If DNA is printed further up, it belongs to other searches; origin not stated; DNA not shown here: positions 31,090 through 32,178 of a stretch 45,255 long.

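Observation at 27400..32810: Divergent five-gene cluster: two coupled FAD_binding_2 flavoenzymes facing three coupled NTF2/SnoaL-like proteins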

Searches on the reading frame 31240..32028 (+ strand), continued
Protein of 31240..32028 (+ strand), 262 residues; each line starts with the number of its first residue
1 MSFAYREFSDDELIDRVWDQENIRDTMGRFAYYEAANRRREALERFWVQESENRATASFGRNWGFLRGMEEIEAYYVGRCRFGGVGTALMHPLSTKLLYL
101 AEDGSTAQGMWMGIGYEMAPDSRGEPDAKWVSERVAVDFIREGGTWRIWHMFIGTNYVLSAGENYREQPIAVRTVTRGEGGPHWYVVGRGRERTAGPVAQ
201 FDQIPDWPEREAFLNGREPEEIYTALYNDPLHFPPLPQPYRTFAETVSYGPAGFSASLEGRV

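Call 26: search_protein_families(library=pfam, proteins=[L082:598-2358:+, L070:11520-12428:-, L046:2390-3904:+, L087:7443-9023:-, L034:4246-5019:-, L046:13473-15359:+, L053:4796-5767:+, L023:8167-9078:-, L081:7023-8345:+, L034:6350-7423:+], max_evalue=0.001)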
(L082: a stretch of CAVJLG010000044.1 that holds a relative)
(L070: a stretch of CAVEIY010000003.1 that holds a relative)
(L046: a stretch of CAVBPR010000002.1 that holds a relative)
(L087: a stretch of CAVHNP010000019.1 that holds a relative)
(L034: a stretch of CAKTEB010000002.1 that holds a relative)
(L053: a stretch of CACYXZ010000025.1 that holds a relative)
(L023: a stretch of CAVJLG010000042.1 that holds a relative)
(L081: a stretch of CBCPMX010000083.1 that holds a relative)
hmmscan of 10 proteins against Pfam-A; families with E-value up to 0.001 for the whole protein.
L082:598-2358:+ (587 aa): 2 families
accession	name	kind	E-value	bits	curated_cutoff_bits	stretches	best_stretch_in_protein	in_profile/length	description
PF13416.11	SBP_bac_8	-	3.7e-07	30.6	27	1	121-435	2-249/279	Bacterial extracellular solute-binding protein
PF01547.30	SBP_bac_1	-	6.3e-07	30.1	26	1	127-434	19-305/307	Bacterial extracellular solute-binding protein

L070:11520-12428:- (303 aa): 2 families
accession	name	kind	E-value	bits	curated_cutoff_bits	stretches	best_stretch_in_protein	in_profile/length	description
PF00126.33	HTH_1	-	6.1e-17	61.8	26.6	1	11-66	4-59/60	Bacterial regulatory helix-turn-helix protein, lysR family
PF03466.25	LysR_substrate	-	2.5e-09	37.3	28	1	109-296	18-206/209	LysR substrate binding domain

L046:2390-3904:+ (505 aa): 10 families
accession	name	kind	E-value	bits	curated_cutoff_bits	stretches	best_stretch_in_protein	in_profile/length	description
PF00890.30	FAD_binding_2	-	7.5e-37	127.9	20.4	1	7-468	1-401/414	FAD binding domain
PF12831.13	FAD_oxidored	-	3.3e-13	50.2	27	1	7-198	1-145/416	FAD dependent oxidoreductase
PF03486.20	HI0933_like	-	8.1e-13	48.8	50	2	142-496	110-243/244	HI0933-like protein Rossmann domain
PF01266.30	DAO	-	2.8e-12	47.3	27.9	1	7-202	1-207/353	FAD dependent oxidoreductase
PF07992.20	Pyr_redox_2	-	3.2e-09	37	26.1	1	7-200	2-110/291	Pyridine nucleotide-disulphide oxidoreductase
PF01946.23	Thi4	-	2e-05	24.4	26.2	1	4-46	16-58/235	Thi4 family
PF13738.12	Pyr_redox_3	-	2.6e-05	24.1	30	1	9-62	1-54/305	Pyridine nucleotide-disulphide oxidoreductase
PF13450.12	NAD_binding_8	-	4.1e-05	24.2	21.9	1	10-46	1-36/68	NAD(P)-binding Rossmann-like domain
PF00070.33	Pyr_redox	-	0.00011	23.1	22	0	137-179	36-79/82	Pyridine nucleotide-disulphide oxidoreductase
PF01134.28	GIDA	-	0.00052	19.6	22.1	0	7-37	1-31/391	Glucose inhibited division protein A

L087:7443-9023:- (527 aa): 2 families
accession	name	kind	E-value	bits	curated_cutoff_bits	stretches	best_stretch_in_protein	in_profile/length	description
PF13556.12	HTH_30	-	5.3e-21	74.6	27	1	454-511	1-58/59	PucR C-terminal helix-turn-helix domain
PF17853.6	GGDEF_2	-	3.4e-06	27.7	24.5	1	285-400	4-115/116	GGDEF-like domain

L034:4246-5019:- (258 aa): 13 families
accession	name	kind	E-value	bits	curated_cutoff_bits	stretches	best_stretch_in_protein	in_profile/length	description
PF00881.29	Nitroreductase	-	2.1e-23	83.8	23.5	1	77-234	1-167/167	Nitroreductase family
PF12838.12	Fer4_7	-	2.4e-09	38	27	1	8-53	1-52/52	4Fe-4S dicluster domain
PF13187.11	Fer4_9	-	1.7e-08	34.8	27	1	8-54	1-52/52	4Fe-4S dicluster domain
PF13237.11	Fer4_10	-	6.6e-08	32.8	25.5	1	1-50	1-53/53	4Fe-4S dicluster domain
PF14512.11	TM1586_NiRdase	-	5.2e-07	30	27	0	184-240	88-138/215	Putative TM nitroreductase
PF00037.32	Fer4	-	5.7e-07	29.5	21.1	1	2-24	1-23/24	4Fe-4S binding domain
PF13484.11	Fer4_16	-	1e-06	29.8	30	0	38-57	1-20/66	4Fe-4S double cluster binding domain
PF12797.12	Fer4_2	-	1.3e-06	28.4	24.5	1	2-20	3-21/22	4Fe-4S binding domain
PF13370.11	Fer4_13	-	4.7e-06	27.6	24.5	0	4-27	1-23/58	4Fe-4S single cluster domain of Ferredoxin I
PF12837.12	Fer4_6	-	1.9e-05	24.8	25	1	2-24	2-24/24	4Fe-4S binding domain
PF13534.11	Fer4_17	-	0.00013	22.9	22.2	0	8-23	45-60/61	4Fe-4S dicluster domain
PF14697.11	Fer4_21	-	0.00021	21.8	35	1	4-55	3-58/59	4Fe-4S dicluster domain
PF13746.11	Fer4_18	-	0.00081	20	27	1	6-51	58-97/114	4Fe-4S dicluster domain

L046:13473-15359:+ (629 aa): 0 families

L053:4796-5767:+ (324 aa): 2 families
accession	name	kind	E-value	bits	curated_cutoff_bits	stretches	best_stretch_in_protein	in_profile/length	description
PF00528.27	BPD_transp_1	-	5.5e-38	131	26.4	1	116-306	1-182/184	Binding-protein-dependent transport system inner membrane component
PF19300.4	BPD_transp_1_N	-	2e-10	41.3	23.8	1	3-103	1-112/114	Binding-prot-dependent transport system membrane comp, N-term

L023:8167-9078:- (304 aa): 6 families
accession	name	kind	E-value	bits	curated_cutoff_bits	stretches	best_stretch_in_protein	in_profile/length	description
PF10609.15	ParA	-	1.3e-44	152.9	27.1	1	69-287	3-224/246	NUBPL iron-transfer P-loop NTPase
PF01656.29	CbiA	-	6.7e-11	42.7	25.4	1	72-273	1-110/125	CobQ/CobB/MinD/ParA nucleotide binding domain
PF13614.12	AAA_31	-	5.2e-06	27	27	1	70-108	2-40/177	AAA domain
PF09140.17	MipZ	-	4.8e-05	23.2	20.7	1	72-141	3-72/262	ATPase MipZ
PF00142.24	Fer4_NifH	-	6.3e-05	23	25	1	71-114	2-44/271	4Fe-4S iron sulfur cluster binding proteins, NifH/frxC family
PF02374.21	ArsA_ATPase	-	0.00036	20.3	24.3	1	73-107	4-38/305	Anion-transporting ATPase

L081:7023-8345:+ (441 aa): 3 families
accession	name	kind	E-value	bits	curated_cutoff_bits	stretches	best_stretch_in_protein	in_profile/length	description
PF12833.13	HTH_18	-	4.4e-18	65.8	33.6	1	357-435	1-79/80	Helix-turn-helix domain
PF00165.29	HTH_AraC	-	5e-08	33.3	26.6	0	344-384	2-41/42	Bacterial regulatory helix-turn-helix proteins, AraC family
PF17853.6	GGDEF_2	-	0.00021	21.9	24.5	1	70-187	8-111/116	GGDEF-like domain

L034:6350-7423:+ (358 aa): 0 families

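Call 27: fold_search(model_id=the predicted structure, library=pdb)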
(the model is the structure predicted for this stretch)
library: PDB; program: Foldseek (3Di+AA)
matches with E <= 10: 875; with E <= 0.001: 172
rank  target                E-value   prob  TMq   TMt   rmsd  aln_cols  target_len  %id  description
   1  8abv                  1.9e-08  1.00  0.50  0.54   4.5       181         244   22  Crystal structure of SpLdpA in complex with erythro-DGPD (released 2023-02-01)
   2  8abt_B                3.1e-08  1.00  0.49  0.54   4.8       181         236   22  Crystal structure of NaLdpA in complex with the product analog Resveratrol (released 2023-02-01)
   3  8abu_C                8.0e-08  1.00  0.52  0.58  10.6       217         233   19  Crystal structure of NaLdpA mutant H97Q in complex with erythro-DGPD (released 2023-02-01)
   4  8abu_A                8.9e-08  1.00  0.51  0.57   4.3       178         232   22  Crystal structure of NaLdpA mutant H97Q in complex with erythro-DGPD (released 2023-02-01)
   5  8abu_B                8.9e-08  1.00  0.52  0.57   4.1       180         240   19  Crystal structure of NaLdpA mutant H97Q in complex with erythro-DGPD (released 2023-02-01)
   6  8abw                  1.3e-07  1.00  0.49  0.52   5.1       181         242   23  Crystal structure of SpLdpA in complex with threo-DGPD (released 2023-02-01)
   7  8abt_A                1.6e-07  1.00  0.48  0.53   5.3       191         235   23  Crystal structure of NaLdpA in complex with the product analog Resveratrol (released 2023-02-01)
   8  3s5c_F                2.9e-07  1.00  0.44  0.75   3.6       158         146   14  Crystal Structure of a Hexachlorocyclohexane dehydrochlorinase (LinA) Type2 (released 2012-05-23)
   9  5kvb                  1.9e-06  1.00  0.43  0.72   3.8       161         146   14  The crystal structure of hexachlorocyclohexane dehydrochlorinase LinA-type3 from Novosphingobium barchaimii LL02 (released 2017-07-19)
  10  3s5c_B                2.8e-06  1.00  0.42  0.71   3.9       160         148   14  Crystal Structure of a Hexachlorocyclohexane dehydrochlorinase (LinA) Type2 (released 2012-05-23)
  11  3s5c_A                2.9e-06  1.00  0.44  0.73   3.7       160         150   14  Crystal Structure of a Hexachlorocyclohexane dehydrochlorinase (LinA) Type2 (released 2012-05-23)
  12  2chc_A                2.9e-06  1.00  0.38  0.56   4.2       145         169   17  Structure of Rv3472(D26N), a function unknown protein from Mycobacterium tuberculosis (released 2007-05-01)
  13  3a76_C                3.3e-06  1.00  0.42  0.69   4.1       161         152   15  The crystal structure of LinA (released 2010-09-15)
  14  3s5c_E                3.7e-06  1.00  0.44  0.72   3.6       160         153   14  Crystal Structure of a Hexachlorocyclohexane dehydrochlorinase (LinA) Type2 (released 2012-05-23)
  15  3a76_B                4.2e-06  1.00  0.43  0.70   3.7       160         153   15  The crystal structure of LinA (released 2010-09-15)
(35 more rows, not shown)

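Call 28: find_encoding_contigs(protein=P0001, flank=10000, max_places=2)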
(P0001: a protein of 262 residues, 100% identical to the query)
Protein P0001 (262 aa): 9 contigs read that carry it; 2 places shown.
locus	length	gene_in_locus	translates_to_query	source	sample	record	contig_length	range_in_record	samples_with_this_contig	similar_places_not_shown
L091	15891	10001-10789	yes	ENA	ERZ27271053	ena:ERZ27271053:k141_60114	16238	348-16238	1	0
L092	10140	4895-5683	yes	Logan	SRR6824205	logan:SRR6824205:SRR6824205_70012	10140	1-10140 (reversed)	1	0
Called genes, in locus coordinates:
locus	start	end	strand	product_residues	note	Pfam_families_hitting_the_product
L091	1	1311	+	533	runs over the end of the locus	PF00496:SBP_bac_5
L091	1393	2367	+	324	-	PF19300:BPD_transp_1_N, PF00528:BPD_transp_1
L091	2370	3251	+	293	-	PF12911:OppC_N, PF00528:BPD_transp_1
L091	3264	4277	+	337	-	PF00005:ABC_tran, PF13304:AAA_21 (weak), PF08352:oligo_HPY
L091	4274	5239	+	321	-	PF00005:ABC_tran, PF08352:oligo_HPY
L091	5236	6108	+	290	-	PF02872:5_nucleotid_C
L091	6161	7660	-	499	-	PF00890:FAD_binding_2, PF01266:DAO, PF03486:HI0933_like (faint), PF12831:FAD_oxidored, PF13450:NAD_binding_8 (weak)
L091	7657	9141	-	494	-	PF00890:FAD_binding_2, PF01266:DAO (weak), PF03486:HI0933_like (weak), PF12831:FAD_oxidored, PF13450:NAD_binding_8 (faint)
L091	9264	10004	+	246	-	PF13577:SnoaL_4 (weak)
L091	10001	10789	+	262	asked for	PF13577:SnoaL_4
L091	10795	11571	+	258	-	PF13577:SnoaL_4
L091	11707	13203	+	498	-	PF13145:Rotamase_2 (faint), PF13616:Rotamase_3, PF00639:Rotamase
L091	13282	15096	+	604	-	PF01522:Polysacc_deac_1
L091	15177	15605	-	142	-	-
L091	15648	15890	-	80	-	?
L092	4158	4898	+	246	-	PF13577:SnoaL_4 (weak)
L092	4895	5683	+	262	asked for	PF13577:SnoaL_4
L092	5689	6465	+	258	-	PF13577:SnoaL_4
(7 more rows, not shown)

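Call 49: search_protein_representatives(alignment_id=A2)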
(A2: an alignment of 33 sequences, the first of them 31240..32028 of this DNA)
Query: 33 sequences, 248 profile positions. Proteins with E-value up to 0.001 (for the whole library): 1369; up to 1e-10: 878; up to 1e-30: 222. The best 150 are listed.
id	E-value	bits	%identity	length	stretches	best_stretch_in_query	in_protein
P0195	3.3e-115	400.2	-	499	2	12-244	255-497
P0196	6.1e-110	382.9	-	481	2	9-239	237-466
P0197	2.2e-107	374.6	-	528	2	9-239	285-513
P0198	1.3e-105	368.8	-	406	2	1-242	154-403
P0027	4.8e-97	340.7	-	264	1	5-248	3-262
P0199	5.9e-93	327.3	-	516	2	6-235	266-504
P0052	5.0e-85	301.3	-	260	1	1-242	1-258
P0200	6.8e-79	281.3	-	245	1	2-240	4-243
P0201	2.2e-78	279.6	-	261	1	3-241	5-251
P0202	6.8e-77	274.7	-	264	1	7-243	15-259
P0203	1.3e-76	273.8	-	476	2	9-242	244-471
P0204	1.9e-75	269.9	-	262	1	1-239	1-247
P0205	2.8e-75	269.4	-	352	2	11-242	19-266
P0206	1.2e-72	260.8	-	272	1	6-244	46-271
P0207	3.2e-70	252.8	-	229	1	1-243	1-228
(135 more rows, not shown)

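Call 72: search_protein_families(library=pfam, proteins=[L023:5014-5823:-, L087:999-2429:+, L024:4391-6253:-, L084:2166-3974:-, L032:1083-2696:-, L050:2651-3958:-, L036:7293-8168:-, L066:2819-4681:-, L052:6578-7693:-, L086:13545-14876:+], max_evalue=0.0001)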
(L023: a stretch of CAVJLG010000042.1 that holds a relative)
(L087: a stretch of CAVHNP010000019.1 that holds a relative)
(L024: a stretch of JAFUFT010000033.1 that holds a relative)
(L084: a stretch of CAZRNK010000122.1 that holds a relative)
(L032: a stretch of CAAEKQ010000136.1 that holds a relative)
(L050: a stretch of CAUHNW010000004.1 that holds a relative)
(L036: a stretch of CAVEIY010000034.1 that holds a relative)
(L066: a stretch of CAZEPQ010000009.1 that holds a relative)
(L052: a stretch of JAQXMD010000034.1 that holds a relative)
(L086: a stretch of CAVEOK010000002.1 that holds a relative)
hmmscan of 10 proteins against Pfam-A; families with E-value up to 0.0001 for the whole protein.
L023:5014-5823:- (270 aa): 1 family
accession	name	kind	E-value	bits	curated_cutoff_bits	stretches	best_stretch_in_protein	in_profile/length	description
PF00882.24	Zn_dep_PLPC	-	1.9e-08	34.9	26.8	1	7-140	2-128/167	Zinc dependent phospholipase C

L087:999-2429:+ (477 aa): 1 family
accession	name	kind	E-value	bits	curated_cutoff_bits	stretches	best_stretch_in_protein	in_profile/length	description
PF01554.23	MatE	-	1.1e-33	116.6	24.9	2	289-428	21-157/161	MatE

L024:4391-6253:- (621 aa): 0 families

L084:2166-3974:- (603 aa): 0 families

L032:1083-2696:- (538 aa): 1 family
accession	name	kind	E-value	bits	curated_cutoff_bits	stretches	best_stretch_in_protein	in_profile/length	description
PF18475.7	PIN7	-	2.4e-23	83.2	34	1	40-140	1-100/103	PIN domain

L050:2651-3958:- (436 aa): 2 families
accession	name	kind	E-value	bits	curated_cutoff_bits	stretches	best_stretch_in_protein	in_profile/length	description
PF00395.25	SLH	-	1.3e-41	140.7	20.8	3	321-362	2-43/44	S-layer homology domain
PF00959.24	Phage_lysozyme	-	3.7e-19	69.7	22.3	1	102-244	2-125/125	Phage lysozyme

L036:7293-8168:- (292 aa): 2 families
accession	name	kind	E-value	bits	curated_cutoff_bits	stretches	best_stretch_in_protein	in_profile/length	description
PF04055.27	Radical_SAM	-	9.3e-09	36.1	29.5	1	54-208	3-155/166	Radical SAM superfamily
PF13353.11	Fer4_12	-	1.1e-05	26.1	22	1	52-101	9-58/137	4Fe-4S single cluster domain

L066:2819-4681:- (621 aa): 2 families
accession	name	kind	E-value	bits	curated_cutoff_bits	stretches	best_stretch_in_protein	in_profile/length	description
PF00664.28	ABC_membrane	-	1.7e-48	166.1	28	1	59-325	1-269/274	ABC transporter transmembrane region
PF00005.33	ABC_tran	-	2.6e-31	109.5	25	1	398-547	1-137/137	ABC transporter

L052:6578-7693:- (372 aa): 0 families

L086:13545-14876:+ (444 aa): 0 families
